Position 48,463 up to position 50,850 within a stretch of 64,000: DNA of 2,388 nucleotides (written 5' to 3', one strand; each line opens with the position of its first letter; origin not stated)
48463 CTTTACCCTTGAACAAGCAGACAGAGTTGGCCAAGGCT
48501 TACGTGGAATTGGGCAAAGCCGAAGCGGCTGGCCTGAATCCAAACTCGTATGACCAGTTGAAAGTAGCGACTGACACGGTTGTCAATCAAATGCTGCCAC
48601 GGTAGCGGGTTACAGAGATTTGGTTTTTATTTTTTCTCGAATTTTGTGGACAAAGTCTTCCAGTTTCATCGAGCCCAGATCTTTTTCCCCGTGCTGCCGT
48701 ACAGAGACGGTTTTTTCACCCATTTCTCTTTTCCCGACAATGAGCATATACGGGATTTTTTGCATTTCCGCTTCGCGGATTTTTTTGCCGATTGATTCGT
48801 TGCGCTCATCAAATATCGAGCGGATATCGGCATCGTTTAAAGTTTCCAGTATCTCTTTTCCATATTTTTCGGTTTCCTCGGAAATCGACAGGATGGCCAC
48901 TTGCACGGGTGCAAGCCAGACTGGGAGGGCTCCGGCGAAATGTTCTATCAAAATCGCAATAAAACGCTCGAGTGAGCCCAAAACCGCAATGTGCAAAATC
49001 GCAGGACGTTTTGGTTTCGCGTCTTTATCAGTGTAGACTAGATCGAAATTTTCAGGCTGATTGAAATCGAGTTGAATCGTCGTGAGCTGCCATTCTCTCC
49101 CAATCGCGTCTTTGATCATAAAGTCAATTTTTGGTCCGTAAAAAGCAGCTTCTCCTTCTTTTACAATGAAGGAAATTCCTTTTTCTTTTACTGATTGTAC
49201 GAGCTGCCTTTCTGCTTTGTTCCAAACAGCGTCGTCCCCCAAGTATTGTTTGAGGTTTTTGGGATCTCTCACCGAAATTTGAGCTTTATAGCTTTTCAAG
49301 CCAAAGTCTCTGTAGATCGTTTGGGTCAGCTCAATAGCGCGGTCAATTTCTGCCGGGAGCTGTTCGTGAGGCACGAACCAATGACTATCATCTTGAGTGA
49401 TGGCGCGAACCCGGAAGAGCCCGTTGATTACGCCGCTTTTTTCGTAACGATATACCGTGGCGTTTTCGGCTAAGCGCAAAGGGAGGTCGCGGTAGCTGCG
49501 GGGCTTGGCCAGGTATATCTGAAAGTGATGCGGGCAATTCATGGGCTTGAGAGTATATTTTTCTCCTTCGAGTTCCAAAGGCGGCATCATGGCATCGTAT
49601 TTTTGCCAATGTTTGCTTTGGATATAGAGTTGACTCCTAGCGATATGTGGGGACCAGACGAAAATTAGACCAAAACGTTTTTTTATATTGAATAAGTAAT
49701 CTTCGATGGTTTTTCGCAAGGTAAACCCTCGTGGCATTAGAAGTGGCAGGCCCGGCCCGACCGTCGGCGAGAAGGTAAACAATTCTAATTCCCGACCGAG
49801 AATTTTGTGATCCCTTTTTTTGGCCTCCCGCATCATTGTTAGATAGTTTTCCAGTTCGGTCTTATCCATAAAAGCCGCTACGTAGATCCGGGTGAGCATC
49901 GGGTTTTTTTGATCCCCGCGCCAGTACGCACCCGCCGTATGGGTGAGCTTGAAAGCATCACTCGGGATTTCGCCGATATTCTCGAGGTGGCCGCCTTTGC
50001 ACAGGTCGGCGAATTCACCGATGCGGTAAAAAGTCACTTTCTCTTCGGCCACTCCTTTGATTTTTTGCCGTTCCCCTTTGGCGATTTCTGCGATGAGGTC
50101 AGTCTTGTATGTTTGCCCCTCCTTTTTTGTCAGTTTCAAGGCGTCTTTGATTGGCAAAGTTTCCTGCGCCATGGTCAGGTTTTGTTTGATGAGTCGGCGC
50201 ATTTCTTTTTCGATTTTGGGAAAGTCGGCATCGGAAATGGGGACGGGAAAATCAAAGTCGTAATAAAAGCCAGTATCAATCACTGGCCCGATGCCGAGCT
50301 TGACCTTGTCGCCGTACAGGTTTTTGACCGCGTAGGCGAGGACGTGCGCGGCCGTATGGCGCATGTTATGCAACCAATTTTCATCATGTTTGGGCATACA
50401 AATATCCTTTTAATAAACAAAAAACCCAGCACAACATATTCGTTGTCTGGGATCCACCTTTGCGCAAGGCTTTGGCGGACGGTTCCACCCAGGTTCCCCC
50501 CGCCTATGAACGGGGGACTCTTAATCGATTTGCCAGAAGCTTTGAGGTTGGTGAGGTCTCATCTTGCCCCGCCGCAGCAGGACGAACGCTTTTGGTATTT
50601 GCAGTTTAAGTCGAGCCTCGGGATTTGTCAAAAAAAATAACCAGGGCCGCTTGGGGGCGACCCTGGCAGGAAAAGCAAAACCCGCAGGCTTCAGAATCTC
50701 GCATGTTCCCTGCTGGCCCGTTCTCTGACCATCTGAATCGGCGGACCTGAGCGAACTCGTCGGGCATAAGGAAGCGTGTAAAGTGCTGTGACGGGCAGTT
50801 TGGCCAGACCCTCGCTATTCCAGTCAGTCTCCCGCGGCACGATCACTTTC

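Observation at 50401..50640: Probable T-box riboswitch controlling thrS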

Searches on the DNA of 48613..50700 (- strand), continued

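Call 79: search_with_rna_model(model_id=R1, sources=[L085, L086, L087, L088, L089, L090, L091, L092, L093, L094, L095, L096, L097, L098, L099, L100, L101, L102, L103, L104, L105, L106, L107, L108, L109, L110, L111, L112, L113, L114, L115, L116, L117, L118, L119, L120, L121, L122, L123, L124, L125, L126, L127, L128, L129, L130, L131, L132, L133, L134, L135, L136, L137, L138, L139, L140, L141, L142, L143, L144, L145, L146, L147, L148, L149, L150, L151, L152, L153, L154, L155, L156, L157, L158, L159, L160, L161, L162, L163, L164, L165, L166, L167, L168, L169, L170, L171, L172, L173, L174, L175, L176, L177, L178, L179, L180, L181, L182, L183, L184], max_evalue=0.01)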
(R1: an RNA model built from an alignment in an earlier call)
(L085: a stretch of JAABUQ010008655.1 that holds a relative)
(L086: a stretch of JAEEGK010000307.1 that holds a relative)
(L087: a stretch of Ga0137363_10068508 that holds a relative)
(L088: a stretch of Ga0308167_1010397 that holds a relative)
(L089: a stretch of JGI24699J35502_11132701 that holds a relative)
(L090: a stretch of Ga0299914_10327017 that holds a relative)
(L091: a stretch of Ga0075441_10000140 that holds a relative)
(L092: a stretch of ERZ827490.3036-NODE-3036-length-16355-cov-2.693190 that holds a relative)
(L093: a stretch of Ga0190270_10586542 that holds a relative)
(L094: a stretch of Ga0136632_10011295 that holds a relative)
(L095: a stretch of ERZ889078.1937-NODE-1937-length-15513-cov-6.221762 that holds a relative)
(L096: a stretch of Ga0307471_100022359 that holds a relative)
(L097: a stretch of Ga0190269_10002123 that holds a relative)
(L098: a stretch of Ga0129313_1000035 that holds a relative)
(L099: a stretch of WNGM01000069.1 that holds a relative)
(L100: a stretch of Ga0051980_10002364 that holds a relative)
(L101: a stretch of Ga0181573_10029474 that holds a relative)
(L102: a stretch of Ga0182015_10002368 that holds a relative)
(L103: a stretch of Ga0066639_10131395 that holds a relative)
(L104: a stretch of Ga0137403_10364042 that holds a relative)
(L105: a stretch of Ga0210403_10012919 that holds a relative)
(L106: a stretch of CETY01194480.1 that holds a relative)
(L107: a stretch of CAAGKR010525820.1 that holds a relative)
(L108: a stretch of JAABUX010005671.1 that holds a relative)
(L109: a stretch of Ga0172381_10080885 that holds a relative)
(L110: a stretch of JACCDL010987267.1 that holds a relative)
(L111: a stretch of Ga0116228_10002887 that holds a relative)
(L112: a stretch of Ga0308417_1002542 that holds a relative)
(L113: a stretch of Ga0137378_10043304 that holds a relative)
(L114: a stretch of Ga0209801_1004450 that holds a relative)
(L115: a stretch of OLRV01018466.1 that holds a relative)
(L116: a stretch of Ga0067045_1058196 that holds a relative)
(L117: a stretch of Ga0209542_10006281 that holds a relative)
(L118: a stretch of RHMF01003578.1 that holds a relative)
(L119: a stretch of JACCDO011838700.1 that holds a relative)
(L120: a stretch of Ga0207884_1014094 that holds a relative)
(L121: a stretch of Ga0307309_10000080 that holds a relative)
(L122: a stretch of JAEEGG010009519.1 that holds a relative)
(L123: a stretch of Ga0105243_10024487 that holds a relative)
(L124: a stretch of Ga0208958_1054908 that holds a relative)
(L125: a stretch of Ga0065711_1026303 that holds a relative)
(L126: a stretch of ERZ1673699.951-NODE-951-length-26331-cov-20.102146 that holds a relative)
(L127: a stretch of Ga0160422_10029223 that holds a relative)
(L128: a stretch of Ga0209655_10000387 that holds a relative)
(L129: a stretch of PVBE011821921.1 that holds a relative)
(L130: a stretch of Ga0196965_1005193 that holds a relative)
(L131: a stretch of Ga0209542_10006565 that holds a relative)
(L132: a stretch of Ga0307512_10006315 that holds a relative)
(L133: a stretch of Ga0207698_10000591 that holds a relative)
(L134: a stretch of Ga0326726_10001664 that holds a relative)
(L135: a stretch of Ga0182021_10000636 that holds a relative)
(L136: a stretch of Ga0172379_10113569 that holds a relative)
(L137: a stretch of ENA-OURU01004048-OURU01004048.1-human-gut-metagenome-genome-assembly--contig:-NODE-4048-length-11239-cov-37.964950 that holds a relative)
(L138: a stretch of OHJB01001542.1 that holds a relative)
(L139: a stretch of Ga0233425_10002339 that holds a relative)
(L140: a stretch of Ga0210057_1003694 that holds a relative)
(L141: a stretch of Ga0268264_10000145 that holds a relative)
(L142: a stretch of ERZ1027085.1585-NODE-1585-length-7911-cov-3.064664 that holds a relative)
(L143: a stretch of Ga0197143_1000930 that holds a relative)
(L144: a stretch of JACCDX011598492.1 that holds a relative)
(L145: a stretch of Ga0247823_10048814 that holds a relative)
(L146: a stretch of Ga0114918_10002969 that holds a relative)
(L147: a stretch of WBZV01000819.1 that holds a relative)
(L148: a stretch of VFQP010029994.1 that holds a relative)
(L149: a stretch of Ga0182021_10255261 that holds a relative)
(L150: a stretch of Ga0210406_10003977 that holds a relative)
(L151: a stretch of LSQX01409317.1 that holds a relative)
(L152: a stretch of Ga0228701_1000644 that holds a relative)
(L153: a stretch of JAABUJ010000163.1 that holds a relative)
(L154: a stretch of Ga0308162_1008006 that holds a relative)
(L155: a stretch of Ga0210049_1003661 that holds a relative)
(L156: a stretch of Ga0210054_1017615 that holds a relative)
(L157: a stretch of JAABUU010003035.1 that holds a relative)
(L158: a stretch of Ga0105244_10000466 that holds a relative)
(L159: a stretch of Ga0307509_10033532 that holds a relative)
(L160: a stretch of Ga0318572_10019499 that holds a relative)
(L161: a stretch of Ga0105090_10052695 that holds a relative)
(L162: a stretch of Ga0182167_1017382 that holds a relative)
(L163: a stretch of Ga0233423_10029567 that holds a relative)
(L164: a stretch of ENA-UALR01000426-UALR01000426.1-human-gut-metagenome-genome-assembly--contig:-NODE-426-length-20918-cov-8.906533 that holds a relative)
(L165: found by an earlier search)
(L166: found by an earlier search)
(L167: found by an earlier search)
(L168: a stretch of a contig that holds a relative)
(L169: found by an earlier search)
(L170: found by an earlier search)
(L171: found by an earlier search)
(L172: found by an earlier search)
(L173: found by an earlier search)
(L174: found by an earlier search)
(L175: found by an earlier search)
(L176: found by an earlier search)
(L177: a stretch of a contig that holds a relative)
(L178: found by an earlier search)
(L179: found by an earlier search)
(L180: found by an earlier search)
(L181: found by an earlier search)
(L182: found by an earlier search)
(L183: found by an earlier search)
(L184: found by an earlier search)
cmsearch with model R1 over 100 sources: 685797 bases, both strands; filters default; matches with E-value up to 0.01: 16.
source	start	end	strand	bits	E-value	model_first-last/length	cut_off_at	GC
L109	612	679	-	75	2.1e-14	1-68/68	no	0.59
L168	7921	7987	+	72.8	6.9e-14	1-68/68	no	0.52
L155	10433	10544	-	70.4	2.4e-13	1-68/68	no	0.51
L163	1573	1638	+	69.8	3.3e-13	1-68/68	no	0.59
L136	1725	1794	+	62.2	1.9e-11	1-68/68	no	0.46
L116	2136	2197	-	42.7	5.5e-07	1-68/68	no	0.61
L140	5890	5956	+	42.7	5.7e-07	1-68/68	no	0.54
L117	491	567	-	42.5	6.3e-07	1-68/68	no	0.58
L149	397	461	-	42.2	7.5e-07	1-68/68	no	0.57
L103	1563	1626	+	40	2.3e-06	1-68/68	no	0.56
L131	7674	7741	-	37.9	7.1e-06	1-68/68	no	0.53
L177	5504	5574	+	35.5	2.6e-05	1-68/68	no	0.39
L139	8366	8503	+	35.4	2.7e-05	1-68/68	no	0.52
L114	7168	7229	-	35.2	3e-05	1-68/68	no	0.63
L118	6081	6141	-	32.9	0.0001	1-68/68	no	0.49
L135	6922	6968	-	24.8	0.0073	1-68/68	no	0.49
